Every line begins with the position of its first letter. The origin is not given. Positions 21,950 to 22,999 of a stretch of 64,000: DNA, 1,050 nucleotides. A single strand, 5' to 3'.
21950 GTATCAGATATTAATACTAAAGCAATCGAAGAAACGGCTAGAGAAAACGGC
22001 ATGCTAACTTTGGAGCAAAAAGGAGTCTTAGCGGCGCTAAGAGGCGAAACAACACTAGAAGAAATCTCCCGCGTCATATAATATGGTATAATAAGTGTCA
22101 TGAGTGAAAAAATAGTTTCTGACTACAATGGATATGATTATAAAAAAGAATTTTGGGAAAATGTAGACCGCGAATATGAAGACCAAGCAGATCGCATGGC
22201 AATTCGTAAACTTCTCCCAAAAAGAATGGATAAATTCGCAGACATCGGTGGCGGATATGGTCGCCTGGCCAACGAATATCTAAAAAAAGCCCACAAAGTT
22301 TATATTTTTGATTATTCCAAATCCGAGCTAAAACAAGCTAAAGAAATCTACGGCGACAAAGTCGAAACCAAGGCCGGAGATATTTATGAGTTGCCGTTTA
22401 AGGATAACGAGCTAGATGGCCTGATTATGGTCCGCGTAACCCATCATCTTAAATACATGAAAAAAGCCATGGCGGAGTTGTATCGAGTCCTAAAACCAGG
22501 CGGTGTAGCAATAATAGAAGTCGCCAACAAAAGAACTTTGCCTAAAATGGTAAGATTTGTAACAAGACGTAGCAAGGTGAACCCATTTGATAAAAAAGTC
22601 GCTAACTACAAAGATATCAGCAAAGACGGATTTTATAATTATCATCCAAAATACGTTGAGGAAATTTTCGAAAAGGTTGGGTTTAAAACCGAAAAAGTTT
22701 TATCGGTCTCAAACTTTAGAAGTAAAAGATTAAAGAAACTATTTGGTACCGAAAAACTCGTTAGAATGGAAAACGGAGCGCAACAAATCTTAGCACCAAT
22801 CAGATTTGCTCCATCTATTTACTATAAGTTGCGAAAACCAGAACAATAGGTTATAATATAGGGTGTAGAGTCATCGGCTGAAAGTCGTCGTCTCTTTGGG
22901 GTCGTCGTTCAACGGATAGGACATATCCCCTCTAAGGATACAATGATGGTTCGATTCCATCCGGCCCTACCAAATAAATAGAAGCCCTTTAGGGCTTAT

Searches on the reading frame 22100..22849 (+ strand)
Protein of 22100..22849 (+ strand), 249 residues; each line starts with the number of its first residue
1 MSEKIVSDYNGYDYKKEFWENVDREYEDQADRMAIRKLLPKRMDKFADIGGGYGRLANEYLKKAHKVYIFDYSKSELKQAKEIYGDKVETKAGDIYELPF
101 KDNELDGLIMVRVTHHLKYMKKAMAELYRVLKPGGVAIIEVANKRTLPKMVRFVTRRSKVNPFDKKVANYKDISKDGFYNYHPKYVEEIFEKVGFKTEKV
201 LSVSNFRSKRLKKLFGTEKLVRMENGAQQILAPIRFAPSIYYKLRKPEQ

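Call 4: search_protein_families(library=pfam, proteins=[window:22100-22849:+], max_evalue=0.1)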
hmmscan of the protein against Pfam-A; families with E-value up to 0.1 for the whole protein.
window:22100-22849:+ (249 aa): 11 families
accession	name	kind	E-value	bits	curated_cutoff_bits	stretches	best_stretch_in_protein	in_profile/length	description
PF08241.18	Methyltransf_11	-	1.1e-20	74.5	21.2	1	48-139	2-95/95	Methyltransferase domain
PF13649.12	Methyltransf_25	-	6e-17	62.6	27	1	48-135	3-97/97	Methyltransferase domain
PF13847.12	Methyltransf_31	-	1.7e-12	47.7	27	1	45-152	6-123/145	Methyltransferase domain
PF13489.12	Methyltransf_23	-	1.8e-12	47.7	27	1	18-198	1-162/164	Methyltransferase domain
PF08242.18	Methyltransf_12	-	1.2e-11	45.6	30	1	48-136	2-97/98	Methyltransferase domain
PF01209.24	Ubie_methyltran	-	3.6e-09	36.7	20.1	1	38-150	43-162/233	ubiE/COQ5 methyltransferase family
PF05148.21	Methyltransf_8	-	7.3e-06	26.4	27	1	14-156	44-171/219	Hypothetical methyltransferase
PF00891.24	Methyltransf_2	-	2.5e-05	24.2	22.3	1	41-140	61-166/210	O-methyltransferase domain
PF05175.20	MTS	-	0.0037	17.4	23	1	28-135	17-134/170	Methyltransferase small domain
PF01555.25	N6_N4_Mtase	-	0.014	15.8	26.7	1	117-153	29-61/221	DNA methylase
PF02353.26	CMAS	-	0.014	15.2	27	1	32-151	52-176/273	Mycolic acid cyclopropane synthetase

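Call 37: find_encoding_contigs(protein=window:22100-22849:+, flank=8000, max_places=8)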
Protein window:22100-22849:+ (249 aa): 15 contigs read that carry it; 8 places shown.
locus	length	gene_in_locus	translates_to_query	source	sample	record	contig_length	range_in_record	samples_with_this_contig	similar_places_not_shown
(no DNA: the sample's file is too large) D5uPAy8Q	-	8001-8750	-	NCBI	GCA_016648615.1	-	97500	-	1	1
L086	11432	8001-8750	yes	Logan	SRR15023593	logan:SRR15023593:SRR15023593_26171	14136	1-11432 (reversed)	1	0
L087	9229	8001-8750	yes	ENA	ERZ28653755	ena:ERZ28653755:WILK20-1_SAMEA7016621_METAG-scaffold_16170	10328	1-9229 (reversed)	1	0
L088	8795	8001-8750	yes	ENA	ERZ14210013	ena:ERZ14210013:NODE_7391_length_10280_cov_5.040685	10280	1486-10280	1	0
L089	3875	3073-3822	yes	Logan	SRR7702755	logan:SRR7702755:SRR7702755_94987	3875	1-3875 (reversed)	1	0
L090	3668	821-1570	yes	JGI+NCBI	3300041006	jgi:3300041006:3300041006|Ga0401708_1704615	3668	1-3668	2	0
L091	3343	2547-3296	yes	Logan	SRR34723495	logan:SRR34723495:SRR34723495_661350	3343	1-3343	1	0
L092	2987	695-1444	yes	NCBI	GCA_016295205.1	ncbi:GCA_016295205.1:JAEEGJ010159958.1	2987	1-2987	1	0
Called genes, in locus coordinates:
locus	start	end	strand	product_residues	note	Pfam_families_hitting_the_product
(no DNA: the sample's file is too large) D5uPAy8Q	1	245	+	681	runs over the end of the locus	-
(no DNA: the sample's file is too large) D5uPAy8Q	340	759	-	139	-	-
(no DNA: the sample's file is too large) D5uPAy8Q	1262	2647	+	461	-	PF13567:DUF4131, PF03772:Competence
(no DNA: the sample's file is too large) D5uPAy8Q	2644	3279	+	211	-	-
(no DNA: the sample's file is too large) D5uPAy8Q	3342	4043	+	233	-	PF20772:TACO1_YebC_N, PF01709:Transcrip_reg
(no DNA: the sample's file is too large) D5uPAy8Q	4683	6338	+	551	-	PF01656:CbiA (weak), PF06418:CTP_synth_N, PF00117:GATase, PF07722:Peptidase_C26 (faint)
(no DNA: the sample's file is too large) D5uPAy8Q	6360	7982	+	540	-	PF00437:T2SSE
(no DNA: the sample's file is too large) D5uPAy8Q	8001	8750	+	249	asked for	PF05148:Methyltransf_8 (faint), PF01209:Ubie_methyltran, PF13489:Methyltransf_23, PF08241:Methyltransf_11, PF08242:Methyltransf_12, PF13649:Methyltransf_25, PF13847:Methyltransf_31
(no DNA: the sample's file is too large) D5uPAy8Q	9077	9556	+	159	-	PF02082:Rrf2 (weak), PF08279:HTH_11, PF13280:WYL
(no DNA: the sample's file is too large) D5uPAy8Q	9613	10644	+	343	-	-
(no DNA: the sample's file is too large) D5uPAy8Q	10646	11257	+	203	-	PF01725:Ham1p_like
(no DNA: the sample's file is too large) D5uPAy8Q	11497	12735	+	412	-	-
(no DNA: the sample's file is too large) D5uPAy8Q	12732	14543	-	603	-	PF01336:tRNA_anti-codon, PF00152:tRNA-synt_2, PF02938:GAD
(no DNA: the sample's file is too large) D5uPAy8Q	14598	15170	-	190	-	PF00571:CBS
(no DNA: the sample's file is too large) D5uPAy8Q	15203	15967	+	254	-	PF13462:Thioredoxin_4, PF01323:DSBA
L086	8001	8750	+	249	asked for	PF05148:Methyltransf_8 (faint), PF01209:Ubie_methyltran, PF13489:Methyltransf_23, PF08241:Methyltransf_11, PF08242:Methyltransf_12, PF13649:Methyltransf_25, PF13847:Methyltransf_31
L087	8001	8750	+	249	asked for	PF05148:Methyltransf_8 (faint), PF01209:Ubie_methyltran, PF13489:Methyltransf_23, PF08241:Methyltransf_11, PF08242:Methyltransf_12, PF13649:Methyltransf_25, PF13847:Methyltransf_31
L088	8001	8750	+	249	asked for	PF05148:Methyltransf_8 (faint), PF01209:Ubie_methyltran, PF13489:Methyltransf_23, PF08241:Methyltransf_11, PF08242:Methyltransf_12, PF13649:Methyltransf_25, PF13847:Methyltransf_31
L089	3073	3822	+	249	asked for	PF05148:Methyltransf_8 (faint), PF01209:Ubie_methyltran, PF13489:Methyltransf_23, PF08241:Methyltransf_11, PF08242:Methyltransf_12, PF13649:Methyltransf_25, PF13847:Methyltransf_31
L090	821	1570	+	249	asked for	PF05148:Methyltransf_8 (faint), PF01209:Ubie_methyltran, PF13489:Methyltransf_23, PF08241:Methyltransf_11, PF08242:Methyltransf_12, PF13649:Methyltransf_25, PF13847:Methyltransf_31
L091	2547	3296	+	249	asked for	PF05148:Methyltransf_8 (faint), PF01209:Ubie_methyltran, PF13489:Methyltransf_23, PF08241:Methyltransf_11, PF08242:Methyltransf_12, PF13649:Methyltransf_25, PF13847:Methyltransf_31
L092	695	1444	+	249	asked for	PF05148:Methyltransf_8 (faint), PF01209:Ubie_methyltran, PF13489:Methyltransf_23, PF08241:Methyltransf_11, PF08242:Methyltransf_12, PF13649:Methyltransf_25, PF13847:Methyltransf_31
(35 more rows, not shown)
